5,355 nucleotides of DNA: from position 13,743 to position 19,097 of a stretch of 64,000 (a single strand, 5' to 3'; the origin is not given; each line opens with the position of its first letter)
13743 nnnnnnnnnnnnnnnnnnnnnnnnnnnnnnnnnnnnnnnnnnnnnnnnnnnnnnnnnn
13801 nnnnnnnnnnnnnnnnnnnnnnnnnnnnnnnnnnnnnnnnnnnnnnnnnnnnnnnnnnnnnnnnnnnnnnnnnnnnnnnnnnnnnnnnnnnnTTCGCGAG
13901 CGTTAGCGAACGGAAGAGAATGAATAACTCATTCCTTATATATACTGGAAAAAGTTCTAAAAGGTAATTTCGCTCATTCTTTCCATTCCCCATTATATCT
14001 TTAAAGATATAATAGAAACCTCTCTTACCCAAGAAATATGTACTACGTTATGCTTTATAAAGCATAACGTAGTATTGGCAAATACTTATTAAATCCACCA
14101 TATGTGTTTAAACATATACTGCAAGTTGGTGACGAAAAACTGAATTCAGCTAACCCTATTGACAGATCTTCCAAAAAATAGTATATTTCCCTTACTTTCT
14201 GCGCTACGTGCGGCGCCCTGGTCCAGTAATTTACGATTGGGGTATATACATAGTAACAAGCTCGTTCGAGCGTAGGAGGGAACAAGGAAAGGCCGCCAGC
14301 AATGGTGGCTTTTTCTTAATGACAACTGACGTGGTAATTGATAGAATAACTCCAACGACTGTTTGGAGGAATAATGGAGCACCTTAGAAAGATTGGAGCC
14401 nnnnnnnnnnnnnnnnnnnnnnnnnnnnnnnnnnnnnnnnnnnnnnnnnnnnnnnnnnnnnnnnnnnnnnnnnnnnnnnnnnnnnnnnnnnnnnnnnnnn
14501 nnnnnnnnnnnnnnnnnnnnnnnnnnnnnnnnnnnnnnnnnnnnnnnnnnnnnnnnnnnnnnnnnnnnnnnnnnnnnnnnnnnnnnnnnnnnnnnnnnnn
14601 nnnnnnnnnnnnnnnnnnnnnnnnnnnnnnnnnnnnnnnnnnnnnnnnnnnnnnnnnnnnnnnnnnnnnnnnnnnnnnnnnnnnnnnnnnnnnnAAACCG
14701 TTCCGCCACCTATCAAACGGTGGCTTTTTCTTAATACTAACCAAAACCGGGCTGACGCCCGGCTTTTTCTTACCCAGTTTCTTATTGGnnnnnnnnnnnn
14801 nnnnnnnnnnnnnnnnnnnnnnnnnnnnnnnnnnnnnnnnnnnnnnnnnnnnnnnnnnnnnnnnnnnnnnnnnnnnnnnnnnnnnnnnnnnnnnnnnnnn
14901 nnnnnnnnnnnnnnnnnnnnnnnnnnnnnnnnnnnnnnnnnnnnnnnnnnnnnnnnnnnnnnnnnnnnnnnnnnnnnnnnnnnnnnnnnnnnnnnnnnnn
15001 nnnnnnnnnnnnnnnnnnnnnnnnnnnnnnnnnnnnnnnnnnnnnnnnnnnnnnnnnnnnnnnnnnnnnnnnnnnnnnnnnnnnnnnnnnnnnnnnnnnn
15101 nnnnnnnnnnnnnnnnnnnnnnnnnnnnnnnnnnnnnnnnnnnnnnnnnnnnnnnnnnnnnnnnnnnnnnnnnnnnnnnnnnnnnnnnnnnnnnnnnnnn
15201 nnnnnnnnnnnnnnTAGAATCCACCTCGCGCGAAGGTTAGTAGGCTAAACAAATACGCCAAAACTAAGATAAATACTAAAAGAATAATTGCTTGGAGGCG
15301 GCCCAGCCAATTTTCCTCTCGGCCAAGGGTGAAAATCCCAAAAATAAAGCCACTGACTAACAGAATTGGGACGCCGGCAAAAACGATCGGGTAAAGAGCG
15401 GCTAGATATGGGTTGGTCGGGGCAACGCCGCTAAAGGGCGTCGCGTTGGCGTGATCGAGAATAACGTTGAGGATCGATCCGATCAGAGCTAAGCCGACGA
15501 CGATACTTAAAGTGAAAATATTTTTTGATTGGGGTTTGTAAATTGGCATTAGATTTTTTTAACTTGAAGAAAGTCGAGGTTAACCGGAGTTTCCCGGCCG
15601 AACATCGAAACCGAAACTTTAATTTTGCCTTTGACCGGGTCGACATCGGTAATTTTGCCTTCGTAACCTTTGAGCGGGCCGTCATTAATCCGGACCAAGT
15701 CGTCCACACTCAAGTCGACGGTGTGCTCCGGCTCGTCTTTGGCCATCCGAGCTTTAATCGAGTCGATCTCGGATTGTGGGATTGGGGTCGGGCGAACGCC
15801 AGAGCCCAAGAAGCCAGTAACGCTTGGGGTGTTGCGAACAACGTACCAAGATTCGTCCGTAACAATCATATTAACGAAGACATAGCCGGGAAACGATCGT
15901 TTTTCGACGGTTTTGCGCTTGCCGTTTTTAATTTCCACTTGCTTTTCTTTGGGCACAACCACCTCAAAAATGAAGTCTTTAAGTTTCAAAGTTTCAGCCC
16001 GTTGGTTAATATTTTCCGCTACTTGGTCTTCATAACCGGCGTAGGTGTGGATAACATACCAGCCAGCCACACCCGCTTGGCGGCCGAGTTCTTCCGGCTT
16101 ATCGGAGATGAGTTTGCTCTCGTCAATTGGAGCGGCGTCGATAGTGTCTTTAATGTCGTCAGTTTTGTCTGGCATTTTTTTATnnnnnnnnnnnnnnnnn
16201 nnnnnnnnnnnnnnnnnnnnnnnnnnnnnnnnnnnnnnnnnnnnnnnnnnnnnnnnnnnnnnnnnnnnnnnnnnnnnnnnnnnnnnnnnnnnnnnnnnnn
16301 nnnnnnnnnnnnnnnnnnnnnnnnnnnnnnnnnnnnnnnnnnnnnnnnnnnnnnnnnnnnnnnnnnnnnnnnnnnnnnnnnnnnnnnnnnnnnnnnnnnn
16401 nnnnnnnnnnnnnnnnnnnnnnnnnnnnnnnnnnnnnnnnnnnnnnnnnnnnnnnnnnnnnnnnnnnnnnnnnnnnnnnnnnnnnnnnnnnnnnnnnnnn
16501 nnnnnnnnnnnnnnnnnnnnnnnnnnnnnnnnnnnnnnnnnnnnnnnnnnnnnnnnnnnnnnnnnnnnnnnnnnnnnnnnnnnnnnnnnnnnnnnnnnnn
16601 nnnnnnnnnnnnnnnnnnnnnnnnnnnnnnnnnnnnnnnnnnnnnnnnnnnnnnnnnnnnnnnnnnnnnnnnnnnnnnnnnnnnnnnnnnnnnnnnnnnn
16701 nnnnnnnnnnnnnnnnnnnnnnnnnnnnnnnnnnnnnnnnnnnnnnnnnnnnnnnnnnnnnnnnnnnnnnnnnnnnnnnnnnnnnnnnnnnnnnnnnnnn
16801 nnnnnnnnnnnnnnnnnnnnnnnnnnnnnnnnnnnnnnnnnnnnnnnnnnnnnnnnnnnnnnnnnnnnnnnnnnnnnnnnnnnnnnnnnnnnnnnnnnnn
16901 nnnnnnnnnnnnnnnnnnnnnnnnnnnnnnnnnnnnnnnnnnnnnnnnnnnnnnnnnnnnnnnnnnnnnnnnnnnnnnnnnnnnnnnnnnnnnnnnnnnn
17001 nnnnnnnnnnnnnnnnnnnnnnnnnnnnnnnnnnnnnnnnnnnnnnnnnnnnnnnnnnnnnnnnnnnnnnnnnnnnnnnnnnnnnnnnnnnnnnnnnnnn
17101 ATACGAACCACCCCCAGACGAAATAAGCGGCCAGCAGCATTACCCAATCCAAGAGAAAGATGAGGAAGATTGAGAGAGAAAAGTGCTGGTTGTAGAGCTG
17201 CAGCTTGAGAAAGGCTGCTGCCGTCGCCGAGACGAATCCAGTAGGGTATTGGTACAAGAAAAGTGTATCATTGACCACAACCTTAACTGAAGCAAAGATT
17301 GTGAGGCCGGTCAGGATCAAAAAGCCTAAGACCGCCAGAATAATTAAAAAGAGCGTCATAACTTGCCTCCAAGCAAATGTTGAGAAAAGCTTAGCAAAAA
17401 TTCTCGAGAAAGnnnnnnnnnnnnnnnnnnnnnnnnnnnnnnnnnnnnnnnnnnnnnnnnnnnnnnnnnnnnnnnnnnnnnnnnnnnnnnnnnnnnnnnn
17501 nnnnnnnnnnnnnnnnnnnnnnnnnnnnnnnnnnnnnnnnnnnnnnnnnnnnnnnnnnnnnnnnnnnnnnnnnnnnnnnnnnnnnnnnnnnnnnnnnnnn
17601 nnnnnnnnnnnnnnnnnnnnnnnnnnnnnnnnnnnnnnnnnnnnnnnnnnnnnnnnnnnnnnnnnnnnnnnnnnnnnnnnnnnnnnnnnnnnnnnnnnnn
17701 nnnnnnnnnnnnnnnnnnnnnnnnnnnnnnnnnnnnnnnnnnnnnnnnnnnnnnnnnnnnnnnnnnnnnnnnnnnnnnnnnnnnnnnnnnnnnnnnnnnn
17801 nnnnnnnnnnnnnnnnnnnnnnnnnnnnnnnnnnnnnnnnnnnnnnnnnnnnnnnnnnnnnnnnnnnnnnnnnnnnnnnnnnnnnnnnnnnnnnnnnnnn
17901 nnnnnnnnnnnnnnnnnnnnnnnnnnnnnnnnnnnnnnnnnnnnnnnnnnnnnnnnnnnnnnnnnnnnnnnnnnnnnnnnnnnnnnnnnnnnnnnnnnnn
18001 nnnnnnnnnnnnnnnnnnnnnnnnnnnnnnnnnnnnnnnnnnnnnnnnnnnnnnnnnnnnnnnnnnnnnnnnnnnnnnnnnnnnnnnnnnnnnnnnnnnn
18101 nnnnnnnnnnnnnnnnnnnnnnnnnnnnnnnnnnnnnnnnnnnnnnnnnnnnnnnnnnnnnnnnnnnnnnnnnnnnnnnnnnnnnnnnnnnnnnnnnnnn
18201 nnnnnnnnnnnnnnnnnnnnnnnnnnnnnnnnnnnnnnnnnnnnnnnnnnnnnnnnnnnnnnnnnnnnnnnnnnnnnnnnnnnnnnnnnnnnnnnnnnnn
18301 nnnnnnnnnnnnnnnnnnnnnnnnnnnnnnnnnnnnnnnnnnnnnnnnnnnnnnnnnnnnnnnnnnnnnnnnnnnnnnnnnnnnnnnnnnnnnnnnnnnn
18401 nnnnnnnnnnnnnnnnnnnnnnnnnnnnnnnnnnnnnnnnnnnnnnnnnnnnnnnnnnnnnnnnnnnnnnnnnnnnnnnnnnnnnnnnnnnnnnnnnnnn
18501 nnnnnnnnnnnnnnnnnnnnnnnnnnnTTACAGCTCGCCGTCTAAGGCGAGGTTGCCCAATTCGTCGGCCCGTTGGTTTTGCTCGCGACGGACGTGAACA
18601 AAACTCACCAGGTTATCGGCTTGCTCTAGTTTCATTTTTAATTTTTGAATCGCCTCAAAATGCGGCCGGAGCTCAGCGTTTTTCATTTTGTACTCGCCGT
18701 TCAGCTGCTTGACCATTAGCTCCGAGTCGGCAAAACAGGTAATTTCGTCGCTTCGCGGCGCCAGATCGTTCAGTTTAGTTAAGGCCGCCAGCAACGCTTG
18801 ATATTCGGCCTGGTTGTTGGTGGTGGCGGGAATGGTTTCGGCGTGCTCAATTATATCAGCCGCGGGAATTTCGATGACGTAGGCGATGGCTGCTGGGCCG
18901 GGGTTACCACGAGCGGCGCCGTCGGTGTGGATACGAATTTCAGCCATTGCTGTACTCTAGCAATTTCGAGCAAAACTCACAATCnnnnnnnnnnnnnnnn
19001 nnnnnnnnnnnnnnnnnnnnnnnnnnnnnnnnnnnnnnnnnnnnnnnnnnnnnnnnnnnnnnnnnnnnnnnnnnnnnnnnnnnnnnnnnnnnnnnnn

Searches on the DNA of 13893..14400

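Call 77: search_rna_families(source=window, start=13893, end=14400, threshold=evalue, max_evalue=1)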
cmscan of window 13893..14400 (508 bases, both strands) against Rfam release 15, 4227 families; matches with E-value up to 1: 4.
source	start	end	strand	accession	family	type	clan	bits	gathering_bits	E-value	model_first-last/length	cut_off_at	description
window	14175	14318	+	RF01859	Phe_leader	Cis-reg; leader;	-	19.9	55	0.8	1-125/125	no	Phenylalanine leader peptide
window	14225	14317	+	RF00106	RNAI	Gene; antisense;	-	19.6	47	0.28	1-102/102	no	RNAI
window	14040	14075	-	RF04133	MIR2646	Gene; miRNA;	-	15.3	245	0.66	1-256/256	no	MIR2646 microRNA precursor family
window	13999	14076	+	RF02377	SurA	Gene; sRNA;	-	12.1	100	0.74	1-279/279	no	SurA sRNA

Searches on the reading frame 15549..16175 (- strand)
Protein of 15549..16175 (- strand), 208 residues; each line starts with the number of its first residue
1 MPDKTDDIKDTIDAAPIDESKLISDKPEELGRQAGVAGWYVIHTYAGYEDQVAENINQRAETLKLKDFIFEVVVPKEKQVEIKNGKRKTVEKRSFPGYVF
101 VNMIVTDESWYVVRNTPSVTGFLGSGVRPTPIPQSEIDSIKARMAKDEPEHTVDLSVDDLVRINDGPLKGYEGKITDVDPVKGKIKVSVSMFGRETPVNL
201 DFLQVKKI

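Call 79: search_protein_families(library=pfam, max_evalue=0.001, proteins=[window:15549-16175:-])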
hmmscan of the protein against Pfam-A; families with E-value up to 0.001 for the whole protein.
window:15549-16175:- (208 aa): 2 families
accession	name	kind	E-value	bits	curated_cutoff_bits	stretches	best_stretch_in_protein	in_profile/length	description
PF02357.24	NusG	-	1.9e-29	102.5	22.2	1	39-140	3-92/93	Transcription termination factor nusG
PF00467.35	KOW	-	5.9e-06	26.3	22.3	1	157-187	1-31/32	KOW motif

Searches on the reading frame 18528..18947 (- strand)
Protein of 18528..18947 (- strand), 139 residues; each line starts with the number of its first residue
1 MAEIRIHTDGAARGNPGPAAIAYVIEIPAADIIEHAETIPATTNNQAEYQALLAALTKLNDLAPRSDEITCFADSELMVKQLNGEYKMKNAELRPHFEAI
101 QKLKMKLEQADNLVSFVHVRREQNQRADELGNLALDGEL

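Call 79: search_protein_families(library=pfam, max_evalue=0.001, proteins=[window:18528-18947:-])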
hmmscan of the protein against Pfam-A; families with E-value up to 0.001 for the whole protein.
window:18528-18947:- (139 aa): 2 families
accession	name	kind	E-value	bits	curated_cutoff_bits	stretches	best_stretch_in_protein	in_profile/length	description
PF13456.12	RVT_3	-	1.3e-14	54.7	21.6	1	8-133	2-122/123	Reverse transcriptase-like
PF00075.30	RNase_H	-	1.3e-12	48.6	25.8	1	4-131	4-136/141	RNase H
